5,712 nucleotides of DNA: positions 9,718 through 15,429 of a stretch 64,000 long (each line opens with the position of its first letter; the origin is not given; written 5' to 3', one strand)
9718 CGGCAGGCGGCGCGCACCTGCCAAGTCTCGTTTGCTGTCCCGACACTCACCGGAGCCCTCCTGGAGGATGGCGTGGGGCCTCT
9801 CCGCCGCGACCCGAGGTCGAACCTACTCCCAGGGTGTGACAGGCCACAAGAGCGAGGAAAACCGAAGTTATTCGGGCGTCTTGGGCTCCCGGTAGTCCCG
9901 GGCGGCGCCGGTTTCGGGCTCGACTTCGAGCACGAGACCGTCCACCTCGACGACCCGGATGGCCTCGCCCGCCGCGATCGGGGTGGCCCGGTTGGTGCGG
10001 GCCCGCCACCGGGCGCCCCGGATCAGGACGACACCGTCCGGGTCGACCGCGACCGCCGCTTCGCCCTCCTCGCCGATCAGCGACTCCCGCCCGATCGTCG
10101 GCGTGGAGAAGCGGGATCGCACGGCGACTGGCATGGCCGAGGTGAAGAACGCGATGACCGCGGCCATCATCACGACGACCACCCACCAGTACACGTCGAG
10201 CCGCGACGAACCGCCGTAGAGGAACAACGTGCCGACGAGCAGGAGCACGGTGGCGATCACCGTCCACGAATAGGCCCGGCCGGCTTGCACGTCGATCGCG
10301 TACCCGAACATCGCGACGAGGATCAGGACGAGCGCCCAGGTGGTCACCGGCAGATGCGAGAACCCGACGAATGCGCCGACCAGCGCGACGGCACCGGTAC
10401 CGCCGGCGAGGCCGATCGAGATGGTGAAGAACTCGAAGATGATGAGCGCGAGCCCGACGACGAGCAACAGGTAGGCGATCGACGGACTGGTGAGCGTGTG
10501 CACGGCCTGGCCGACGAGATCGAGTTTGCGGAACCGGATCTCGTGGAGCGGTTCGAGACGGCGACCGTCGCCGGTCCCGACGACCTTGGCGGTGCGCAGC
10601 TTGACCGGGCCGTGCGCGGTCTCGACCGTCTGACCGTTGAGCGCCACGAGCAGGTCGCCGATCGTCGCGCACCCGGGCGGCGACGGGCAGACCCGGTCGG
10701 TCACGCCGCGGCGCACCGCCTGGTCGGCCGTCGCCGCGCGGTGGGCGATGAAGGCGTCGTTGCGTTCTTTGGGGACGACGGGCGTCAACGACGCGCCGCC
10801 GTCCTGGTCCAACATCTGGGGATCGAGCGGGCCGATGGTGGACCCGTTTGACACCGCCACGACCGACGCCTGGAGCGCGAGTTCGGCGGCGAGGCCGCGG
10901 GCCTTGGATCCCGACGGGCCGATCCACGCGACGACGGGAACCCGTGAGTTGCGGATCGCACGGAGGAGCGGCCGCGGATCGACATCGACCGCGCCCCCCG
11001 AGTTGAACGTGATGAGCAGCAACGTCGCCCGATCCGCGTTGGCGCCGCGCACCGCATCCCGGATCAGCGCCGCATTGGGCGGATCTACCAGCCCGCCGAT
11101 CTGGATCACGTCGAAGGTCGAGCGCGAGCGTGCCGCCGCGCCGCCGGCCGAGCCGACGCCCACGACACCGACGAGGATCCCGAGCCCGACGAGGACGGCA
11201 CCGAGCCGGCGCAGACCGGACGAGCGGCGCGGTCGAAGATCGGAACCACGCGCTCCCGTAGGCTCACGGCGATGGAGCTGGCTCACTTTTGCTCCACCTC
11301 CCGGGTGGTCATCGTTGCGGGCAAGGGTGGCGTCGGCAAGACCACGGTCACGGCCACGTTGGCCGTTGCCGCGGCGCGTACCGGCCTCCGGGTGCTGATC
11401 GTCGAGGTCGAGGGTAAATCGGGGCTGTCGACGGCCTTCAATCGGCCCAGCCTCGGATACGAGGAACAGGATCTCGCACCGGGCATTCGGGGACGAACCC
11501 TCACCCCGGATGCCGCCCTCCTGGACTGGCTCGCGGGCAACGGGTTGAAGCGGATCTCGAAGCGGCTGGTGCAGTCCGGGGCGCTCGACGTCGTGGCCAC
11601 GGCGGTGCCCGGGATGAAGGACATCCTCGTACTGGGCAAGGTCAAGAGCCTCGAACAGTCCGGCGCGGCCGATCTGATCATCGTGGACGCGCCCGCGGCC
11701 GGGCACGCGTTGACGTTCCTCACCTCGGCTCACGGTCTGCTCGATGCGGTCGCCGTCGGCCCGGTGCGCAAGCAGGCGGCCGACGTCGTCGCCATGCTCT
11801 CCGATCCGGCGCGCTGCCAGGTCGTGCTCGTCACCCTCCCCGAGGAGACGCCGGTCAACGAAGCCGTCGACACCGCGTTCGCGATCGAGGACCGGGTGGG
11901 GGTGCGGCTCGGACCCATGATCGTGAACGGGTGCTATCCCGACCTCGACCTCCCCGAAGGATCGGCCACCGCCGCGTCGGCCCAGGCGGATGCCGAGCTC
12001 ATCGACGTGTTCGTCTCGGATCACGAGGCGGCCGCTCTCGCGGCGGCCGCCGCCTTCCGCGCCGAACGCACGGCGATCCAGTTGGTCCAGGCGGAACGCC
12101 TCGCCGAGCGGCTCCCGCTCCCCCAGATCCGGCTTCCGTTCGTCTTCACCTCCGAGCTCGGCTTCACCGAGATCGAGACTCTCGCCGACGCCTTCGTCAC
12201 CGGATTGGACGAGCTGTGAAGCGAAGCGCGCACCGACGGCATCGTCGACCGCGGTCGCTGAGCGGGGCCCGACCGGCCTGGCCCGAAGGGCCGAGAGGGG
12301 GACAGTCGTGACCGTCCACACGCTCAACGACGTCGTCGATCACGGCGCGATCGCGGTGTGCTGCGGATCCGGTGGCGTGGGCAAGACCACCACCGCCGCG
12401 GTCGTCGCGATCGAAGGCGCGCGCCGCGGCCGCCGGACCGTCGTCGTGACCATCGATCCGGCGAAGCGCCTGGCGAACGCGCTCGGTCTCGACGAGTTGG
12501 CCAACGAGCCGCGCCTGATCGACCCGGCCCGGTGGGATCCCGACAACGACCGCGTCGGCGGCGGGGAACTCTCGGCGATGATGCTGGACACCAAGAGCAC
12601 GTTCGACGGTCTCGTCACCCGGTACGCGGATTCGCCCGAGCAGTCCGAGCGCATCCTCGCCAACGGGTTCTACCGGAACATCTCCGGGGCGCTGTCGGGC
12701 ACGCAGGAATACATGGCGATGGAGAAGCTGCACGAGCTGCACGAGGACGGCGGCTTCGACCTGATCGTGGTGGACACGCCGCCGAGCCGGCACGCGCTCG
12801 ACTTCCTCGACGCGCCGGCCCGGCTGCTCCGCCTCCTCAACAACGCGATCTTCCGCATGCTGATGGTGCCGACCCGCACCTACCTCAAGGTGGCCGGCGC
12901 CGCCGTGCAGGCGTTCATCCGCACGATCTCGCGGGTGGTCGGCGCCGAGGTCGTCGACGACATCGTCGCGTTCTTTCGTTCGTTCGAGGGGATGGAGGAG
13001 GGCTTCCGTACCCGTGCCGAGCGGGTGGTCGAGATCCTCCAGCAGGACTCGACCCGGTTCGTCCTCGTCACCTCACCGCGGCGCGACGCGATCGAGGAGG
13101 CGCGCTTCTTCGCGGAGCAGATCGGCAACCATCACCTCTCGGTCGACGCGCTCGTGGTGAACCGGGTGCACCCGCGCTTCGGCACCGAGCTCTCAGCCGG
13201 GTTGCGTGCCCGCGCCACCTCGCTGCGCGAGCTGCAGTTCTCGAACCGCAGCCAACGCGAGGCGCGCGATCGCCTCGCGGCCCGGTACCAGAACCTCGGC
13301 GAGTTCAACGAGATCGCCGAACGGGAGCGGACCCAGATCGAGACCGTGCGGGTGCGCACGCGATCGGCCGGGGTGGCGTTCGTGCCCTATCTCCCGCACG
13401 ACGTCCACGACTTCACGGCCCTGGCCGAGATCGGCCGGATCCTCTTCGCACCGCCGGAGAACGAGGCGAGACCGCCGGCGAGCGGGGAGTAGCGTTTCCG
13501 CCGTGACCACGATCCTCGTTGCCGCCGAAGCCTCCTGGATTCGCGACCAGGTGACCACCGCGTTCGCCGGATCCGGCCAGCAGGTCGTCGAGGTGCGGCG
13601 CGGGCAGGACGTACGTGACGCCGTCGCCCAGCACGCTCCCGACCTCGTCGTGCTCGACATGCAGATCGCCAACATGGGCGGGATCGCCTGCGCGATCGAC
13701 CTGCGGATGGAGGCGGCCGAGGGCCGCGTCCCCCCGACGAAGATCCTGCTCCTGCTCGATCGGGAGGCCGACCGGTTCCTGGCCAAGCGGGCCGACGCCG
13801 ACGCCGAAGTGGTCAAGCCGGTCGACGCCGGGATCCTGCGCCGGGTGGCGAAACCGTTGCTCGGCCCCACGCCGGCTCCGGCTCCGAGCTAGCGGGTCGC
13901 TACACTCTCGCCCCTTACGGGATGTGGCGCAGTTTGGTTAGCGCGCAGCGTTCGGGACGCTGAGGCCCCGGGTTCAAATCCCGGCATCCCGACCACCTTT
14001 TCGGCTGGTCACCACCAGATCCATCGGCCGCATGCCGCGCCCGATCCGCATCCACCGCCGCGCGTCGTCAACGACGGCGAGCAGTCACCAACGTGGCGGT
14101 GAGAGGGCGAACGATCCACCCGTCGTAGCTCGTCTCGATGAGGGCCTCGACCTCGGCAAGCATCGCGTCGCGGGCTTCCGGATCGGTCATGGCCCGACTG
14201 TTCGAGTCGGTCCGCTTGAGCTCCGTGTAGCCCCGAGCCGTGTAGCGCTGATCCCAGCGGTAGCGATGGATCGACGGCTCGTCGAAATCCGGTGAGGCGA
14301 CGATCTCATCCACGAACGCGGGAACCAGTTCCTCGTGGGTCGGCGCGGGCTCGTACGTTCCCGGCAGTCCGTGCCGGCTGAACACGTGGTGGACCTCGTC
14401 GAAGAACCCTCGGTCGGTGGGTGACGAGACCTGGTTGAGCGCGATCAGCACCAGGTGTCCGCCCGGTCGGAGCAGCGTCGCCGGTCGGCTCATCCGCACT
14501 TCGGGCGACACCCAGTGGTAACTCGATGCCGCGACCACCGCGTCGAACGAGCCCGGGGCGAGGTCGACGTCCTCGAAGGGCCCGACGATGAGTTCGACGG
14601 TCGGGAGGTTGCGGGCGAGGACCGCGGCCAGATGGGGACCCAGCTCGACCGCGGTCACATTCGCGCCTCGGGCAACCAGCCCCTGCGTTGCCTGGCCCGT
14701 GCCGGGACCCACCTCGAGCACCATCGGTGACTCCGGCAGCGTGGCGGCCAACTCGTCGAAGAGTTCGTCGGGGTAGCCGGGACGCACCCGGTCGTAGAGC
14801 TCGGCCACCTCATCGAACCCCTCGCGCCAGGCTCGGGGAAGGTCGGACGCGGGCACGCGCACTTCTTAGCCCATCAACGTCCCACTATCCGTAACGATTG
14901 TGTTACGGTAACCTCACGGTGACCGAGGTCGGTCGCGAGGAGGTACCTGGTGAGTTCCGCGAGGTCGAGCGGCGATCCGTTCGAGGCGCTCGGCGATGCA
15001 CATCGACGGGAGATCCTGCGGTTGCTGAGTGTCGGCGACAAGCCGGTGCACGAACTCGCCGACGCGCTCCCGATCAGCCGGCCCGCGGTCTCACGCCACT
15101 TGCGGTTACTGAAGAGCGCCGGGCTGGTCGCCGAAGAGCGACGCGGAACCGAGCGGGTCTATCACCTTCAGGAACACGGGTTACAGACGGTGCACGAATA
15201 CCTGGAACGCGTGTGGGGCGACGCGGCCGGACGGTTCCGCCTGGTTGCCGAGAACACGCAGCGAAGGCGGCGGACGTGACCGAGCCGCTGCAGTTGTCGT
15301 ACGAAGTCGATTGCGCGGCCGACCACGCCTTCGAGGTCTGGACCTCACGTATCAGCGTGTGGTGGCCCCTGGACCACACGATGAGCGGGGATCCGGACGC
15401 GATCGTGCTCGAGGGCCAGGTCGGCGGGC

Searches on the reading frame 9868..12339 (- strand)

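Call 37: search_protein_families(library=pfam, proteins=[window:9868-12339:-], max_evalue=0.00001)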
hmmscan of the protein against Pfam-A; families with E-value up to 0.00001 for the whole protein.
window:9868-12339:- (823 aa): 2 families
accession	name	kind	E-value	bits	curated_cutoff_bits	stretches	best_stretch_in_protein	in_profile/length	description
PF01957.25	NfeD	-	5.4e-15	55.8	29.1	1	752-808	2-57/57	NfeD-like C-terminal, partner-binding domain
PF24961.1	NfeD_membrane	-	7.8e-12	45.7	26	1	621-732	2-115/119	NfeD integral membrane domain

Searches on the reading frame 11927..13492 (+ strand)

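Call 37: search_protein_families(library=pfam, proteins=[window:11927-13492:+], max_evalue=0.00001)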
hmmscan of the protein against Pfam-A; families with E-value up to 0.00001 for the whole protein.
window:11927-13492:+ (521 aa): 3 families
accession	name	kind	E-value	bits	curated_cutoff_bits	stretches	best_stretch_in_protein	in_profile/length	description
PF02374.21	ArsA_ATPase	-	6.3e-25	88.5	24.3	1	145-417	6-248/305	Anion-transporting ATPase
PF13614.12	AAA_31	-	6.6e-09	36.4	27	1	142-290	4-131/177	AAA domain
PF01656.29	CbiA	-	8.2e-09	35.9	25.4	1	142-422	1-92/125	CobQ/CobB/MinD/ParA nucleotide binding domain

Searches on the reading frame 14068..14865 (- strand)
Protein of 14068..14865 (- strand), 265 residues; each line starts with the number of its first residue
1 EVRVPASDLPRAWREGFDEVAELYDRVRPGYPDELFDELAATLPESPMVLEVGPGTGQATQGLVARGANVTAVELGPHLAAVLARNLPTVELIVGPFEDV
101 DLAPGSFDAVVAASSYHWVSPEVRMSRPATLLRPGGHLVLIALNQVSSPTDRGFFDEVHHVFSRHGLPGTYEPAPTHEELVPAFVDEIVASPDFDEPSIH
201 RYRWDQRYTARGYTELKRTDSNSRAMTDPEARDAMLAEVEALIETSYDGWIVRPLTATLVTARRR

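Call 37: search_protein_families(library=pfam, proteins=[window:14068-14865:-], max_evalue=0.00001)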
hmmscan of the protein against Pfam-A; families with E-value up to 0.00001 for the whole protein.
window:14068-14865:- (265 aa): 5 families
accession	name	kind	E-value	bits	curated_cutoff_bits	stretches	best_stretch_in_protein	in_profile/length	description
PF08241.18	Methyltransf_11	-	3.4e-15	56.9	21.2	1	50-140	1-95/95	Methyltransferase domain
PF13649.12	Methyltransf_25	-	8.3e-13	49.3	27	1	49-136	1-97/97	Methyltransferase domain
PF13489.12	Methyltransf_23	-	1.6e-08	34.9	27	1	25-146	2-122/164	Methyltransferase domain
PF08242.18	Methyltransf_12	-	2.3e-07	31.9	30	1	50-138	1-98/98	Methyltransferase domain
PF00398.26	RrnaAD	-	7e-06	25.8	24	1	41-86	26-71/263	Ribosomal RNA adenine dimethylase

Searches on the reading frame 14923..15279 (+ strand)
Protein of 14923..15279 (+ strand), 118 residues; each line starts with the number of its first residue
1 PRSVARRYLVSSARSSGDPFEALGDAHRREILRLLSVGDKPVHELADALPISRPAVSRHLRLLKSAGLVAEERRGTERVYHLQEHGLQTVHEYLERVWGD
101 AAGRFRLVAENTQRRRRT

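Call 37: search_protein_families(library=pfam, proteins=[window:14923-15279:+], max_evalue=0.00001)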
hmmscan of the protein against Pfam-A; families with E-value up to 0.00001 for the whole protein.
window:14923-15279:+ (118 aa): 4 families
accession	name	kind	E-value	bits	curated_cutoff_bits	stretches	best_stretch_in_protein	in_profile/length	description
PF01022.26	HTH_5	-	2.2e-13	50.3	22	1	27-69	3-45/47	Bacterial regulatory protein, arsR family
PF12840.13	HTH_20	-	2.8e-10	40.5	27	1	23-71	1-50/51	Helix-turn-helix domain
PF25213.1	HVO_A0261_N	-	3.9e-07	30.3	35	1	26-96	11-76/86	HVO_A0261 N-terminal domain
PF12802.13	MarR_2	-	6.1e-07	30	27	1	32-74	11-55/61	MarR family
